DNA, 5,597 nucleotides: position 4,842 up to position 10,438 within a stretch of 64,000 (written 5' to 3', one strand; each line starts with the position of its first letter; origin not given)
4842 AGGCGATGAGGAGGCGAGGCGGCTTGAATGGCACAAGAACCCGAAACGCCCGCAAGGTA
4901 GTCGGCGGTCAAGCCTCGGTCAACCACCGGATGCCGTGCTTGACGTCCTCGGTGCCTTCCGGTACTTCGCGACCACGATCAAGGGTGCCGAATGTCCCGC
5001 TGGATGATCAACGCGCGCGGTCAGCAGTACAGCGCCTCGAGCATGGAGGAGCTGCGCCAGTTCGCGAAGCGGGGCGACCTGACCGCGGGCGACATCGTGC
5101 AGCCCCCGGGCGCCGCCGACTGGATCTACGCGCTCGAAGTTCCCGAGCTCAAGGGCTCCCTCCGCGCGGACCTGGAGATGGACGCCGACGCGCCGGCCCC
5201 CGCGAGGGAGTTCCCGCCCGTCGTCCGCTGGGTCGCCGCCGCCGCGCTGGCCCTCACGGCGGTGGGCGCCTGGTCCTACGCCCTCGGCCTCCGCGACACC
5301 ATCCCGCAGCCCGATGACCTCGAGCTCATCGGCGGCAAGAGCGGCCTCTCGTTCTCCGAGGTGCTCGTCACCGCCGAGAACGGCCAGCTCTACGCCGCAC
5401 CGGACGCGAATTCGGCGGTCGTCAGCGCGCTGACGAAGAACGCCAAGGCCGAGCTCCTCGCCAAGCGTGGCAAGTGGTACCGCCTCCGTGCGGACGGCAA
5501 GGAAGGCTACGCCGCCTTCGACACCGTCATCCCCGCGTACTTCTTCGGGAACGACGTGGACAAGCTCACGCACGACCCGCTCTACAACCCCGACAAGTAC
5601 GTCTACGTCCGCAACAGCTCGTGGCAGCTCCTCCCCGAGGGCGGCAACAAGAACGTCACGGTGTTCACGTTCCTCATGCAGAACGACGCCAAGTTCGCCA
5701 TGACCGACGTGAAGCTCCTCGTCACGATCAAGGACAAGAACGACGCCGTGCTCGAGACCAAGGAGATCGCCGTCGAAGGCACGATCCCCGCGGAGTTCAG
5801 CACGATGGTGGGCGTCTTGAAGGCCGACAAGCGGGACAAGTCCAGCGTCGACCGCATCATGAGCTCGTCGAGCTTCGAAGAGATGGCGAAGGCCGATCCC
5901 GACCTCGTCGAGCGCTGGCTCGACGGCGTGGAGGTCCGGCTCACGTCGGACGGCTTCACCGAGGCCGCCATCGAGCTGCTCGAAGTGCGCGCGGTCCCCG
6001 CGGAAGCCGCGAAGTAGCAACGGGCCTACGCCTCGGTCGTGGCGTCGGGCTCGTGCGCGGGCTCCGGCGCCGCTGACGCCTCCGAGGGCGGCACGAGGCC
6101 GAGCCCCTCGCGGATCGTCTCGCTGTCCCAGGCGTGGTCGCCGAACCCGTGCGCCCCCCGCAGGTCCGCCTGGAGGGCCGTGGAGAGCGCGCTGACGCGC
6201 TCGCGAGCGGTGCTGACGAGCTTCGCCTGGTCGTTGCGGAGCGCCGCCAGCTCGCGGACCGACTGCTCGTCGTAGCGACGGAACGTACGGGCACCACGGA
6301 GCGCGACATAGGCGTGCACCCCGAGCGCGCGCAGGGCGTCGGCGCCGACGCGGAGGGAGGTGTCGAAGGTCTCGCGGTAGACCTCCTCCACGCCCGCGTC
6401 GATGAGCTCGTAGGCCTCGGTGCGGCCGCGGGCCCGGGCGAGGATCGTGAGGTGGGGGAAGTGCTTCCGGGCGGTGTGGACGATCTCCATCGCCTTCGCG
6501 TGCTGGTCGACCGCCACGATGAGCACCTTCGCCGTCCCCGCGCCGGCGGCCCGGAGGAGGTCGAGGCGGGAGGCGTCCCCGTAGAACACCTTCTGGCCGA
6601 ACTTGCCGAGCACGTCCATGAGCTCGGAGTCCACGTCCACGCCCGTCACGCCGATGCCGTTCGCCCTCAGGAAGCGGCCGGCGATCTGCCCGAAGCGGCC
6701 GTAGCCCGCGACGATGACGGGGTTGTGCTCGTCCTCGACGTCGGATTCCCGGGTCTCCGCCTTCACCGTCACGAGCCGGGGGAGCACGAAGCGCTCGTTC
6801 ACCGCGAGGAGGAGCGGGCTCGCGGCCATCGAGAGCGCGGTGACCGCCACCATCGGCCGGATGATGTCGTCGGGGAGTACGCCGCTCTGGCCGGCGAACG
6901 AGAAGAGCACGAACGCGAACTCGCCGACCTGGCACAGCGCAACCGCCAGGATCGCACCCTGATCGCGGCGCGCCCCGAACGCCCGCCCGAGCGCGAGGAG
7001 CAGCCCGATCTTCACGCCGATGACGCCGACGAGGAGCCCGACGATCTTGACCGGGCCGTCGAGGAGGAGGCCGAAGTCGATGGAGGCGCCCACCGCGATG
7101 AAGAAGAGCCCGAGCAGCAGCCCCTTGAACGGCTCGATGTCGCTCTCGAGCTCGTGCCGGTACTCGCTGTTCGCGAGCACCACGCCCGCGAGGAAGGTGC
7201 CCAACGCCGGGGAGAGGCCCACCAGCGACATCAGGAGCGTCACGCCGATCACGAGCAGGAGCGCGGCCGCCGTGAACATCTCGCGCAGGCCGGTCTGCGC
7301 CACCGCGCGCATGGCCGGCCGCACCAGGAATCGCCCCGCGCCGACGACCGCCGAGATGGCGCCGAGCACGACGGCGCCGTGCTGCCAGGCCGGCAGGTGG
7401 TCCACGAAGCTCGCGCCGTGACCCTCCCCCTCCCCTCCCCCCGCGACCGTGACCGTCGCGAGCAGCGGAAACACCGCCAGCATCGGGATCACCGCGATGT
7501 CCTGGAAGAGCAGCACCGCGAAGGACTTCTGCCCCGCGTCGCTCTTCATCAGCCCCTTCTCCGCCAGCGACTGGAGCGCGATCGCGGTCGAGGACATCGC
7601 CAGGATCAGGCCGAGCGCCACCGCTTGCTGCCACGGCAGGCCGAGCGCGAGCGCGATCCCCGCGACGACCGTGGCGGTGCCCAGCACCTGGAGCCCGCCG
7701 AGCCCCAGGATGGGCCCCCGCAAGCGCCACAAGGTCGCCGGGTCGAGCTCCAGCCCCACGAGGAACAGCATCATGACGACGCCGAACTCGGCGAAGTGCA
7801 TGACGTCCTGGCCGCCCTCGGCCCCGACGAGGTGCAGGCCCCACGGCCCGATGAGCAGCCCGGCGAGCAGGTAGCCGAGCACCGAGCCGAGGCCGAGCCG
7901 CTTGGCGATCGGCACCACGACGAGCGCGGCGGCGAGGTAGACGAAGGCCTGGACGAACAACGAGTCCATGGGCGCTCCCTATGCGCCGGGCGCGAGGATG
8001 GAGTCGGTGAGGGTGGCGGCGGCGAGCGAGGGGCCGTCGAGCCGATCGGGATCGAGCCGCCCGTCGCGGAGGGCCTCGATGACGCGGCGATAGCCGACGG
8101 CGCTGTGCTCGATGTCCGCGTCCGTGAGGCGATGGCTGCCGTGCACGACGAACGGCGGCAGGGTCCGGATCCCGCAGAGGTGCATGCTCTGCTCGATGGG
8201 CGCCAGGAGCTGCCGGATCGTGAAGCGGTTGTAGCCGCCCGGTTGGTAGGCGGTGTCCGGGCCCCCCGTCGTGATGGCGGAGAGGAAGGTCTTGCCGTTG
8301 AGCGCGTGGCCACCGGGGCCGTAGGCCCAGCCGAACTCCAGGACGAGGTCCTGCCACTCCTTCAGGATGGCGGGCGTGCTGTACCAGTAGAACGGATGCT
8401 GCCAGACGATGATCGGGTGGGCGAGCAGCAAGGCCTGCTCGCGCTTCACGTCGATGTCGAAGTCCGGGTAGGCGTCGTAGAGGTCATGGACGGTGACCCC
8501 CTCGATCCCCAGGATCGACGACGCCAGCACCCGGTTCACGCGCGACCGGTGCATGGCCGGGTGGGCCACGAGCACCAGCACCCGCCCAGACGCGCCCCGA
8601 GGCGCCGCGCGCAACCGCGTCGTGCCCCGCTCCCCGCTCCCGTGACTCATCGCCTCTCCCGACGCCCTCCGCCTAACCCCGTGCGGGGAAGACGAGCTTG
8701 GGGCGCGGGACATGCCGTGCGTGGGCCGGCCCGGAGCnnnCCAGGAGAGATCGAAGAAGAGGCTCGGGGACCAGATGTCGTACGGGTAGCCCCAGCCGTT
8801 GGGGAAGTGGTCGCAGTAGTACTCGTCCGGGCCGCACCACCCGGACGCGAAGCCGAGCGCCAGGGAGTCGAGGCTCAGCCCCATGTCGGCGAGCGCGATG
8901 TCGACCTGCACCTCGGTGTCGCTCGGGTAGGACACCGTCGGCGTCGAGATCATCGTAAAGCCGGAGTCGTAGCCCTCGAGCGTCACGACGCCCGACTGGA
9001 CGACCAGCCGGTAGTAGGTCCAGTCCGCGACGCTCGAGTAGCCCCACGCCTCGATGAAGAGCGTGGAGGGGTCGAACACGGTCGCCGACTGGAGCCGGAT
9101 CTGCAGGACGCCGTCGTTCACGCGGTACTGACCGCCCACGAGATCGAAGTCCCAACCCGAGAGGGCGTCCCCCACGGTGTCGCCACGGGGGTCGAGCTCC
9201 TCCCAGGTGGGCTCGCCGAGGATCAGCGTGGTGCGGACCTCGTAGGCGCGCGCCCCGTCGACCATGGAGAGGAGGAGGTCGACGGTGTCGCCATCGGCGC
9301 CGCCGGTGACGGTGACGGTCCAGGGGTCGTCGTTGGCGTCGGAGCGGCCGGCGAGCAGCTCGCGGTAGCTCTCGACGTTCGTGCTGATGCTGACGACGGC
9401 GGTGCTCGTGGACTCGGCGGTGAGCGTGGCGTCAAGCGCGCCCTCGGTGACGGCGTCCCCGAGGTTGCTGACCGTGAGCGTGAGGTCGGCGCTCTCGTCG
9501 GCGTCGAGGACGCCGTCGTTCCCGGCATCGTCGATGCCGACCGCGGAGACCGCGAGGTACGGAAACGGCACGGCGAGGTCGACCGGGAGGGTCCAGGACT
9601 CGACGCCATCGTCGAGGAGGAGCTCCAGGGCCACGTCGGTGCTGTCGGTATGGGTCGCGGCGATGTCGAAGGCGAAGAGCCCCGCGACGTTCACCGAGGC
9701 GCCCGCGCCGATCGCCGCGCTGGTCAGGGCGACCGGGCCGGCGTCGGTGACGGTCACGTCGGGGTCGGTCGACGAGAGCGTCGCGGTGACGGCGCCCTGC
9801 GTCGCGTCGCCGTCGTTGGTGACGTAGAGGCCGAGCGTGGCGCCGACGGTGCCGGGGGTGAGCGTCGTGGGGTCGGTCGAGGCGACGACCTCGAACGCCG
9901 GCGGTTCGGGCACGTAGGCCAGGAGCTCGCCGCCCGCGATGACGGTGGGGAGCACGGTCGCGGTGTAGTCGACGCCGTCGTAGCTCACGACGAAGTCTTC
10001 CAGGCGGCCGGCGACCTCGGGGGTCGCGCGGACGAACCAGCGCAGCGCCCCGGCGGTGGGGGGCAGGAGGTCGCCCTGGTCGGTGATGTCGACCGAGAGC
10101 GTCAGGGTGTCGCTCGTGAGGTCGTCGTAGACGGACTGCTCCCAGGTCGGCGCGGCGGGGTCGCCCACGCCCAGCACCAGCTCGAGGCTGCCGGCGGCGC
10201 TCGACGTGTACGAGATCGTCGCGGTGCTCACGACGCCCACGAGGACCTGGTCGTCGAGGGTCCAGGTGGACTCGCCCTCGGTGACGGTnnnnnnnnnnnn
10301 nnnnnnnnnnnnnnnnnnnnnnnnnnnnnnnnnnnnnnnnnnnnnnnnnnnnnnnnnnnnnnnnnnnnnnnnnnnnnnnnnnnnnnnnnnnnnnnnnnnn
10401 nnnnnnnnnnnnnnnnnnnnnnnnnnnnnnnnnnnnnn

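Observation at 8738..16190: Five translationally coupled lipoprotein genes immediately downstream of nuoN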

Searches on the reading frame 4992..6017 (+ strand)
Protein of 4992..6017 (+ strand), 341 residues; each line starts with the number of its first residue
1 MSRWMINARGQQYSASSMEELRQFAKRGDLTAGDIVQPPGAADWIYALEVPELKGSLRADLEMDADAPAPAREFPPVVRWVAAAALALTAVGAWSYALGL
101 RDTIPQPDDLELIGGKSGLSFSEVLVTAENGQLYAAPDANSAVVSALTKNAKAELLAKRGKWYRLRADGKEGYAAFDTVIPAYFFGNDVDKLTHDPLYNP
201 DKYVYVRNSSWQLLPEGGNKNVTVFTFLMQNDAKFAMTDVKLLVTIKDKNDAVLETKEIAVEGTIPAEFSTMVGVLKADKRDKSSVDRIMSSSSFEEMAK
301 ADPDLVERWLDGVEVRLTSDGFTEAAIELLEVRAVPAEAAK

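Call 52: search_protein_families(library=pfam, proteins=[window:4992-6017:+], max_evalue=0.01)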
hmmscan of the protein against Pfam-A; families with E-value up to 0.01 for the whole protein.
window:4992-6017:+ (341 aa): 4 families
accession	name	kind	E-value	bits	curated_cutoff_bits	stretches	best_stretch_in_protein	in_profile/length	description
PF08239.17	SH3_3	-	5e-08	33.4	27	1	132-175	4-49/54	Bacterial SH3 domain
PF14237.11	GYF_2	-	3.5e-06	27.1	25.8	1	4-53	1-50/50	GYF domain 2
PF06347.19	SH3_4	-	3.6e-06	27.1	24.1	1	129-175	3-50/56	Bacterial SH3 domain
PF11906.13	DUF3426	-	0.0012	19.3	27.7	1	206-262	54-108/147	Protein of unknown function (DUF3426)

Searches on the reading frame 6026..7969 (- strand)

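Call 52: search_protein_families(library=pfam, proteins=[window:6026-7969:-], max_evalue=0.01)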
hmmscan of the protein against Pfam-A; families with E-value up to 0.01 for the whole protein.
window:6026-7969:- (647 aa): 3 families
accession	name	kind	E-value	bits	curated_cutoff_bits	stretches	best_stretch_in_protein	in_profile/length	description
PF00999.27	Na_H_Exchanger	-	6.6e-57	193.5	26.2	1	15-386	3-372/375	Sodium/hydrogen exchanger, transmembrane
PF02254.24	TrkA_N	-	7.8e-22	78.2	23.8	1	418-531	1-114/116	TrkA-N domain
PF06195.18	DUF996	-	0.0046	17.6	31.3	1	129-252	10-130/138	Protein of unknown function (DUF996)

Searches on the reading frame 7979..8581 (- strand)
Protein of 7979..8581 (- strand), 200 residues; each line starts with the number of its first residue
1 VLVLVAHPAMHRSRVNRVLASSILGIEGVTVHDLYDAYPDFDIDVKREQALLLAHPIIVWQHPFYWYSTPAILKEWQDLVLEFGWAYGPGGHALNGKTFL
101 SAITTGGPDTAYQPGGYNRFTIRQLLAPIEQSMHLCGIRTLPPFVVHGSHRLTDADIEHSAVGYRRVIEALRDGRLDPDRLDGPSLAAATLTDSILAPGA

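Call 52: search_protein_families(library=pfam, proteins=[window:7979-8581:-], max_evalue=0.01)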
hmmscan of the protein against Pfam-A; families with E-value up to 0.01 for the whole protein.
window:7979-8581:- (200 aa): 2 families
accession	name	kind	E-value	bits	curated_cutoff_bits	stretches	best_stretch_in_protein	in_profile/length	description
PF02525.22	Flavodoxin_2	-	4e-45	154.4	27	1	2-161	4-191/198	Flavodoxin-like fold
PF03358.20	FMN_red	-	0.0014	18.6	24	1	34-108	46-118/152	NADPH-dependent FMN reductase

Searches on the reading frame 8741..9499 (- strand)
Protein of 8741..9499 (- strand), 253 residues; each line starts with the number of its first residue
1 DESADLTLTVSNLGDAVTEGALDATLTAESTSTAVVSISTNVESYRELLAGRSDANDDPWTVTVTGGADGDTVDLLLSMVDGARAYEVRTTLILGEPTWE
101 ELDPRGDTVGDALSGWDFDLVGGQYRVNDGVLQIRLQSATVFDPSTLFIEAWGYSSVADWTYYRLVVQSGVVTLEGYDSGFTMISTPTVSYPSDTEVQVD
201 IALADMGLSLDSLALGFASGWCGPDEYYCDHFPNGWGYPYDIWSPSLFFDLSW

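Call 82: search_protein_families(library=pfam, proteins=[window:8741-9499:-], max_evalue=10)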
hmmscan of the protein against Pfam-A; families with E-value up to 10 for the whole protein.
window:8741-9499:- (253 aa): 0 families

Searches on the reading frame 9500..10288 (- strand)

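Call 82: search_protein_families(library=pfam, proteins=[window:9500-10288:-], max_evalue=10)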
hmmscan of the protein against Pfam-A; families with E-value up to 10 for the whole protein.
window:9500-10288:- (263 aa): 1 family
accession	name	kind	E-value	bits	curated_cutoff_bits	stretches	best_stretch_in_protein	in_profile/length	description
PF24062.1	DUF7362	-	0.053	14.1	27.6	1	160-237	34-107/163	Domain of unknown function (DUF7362)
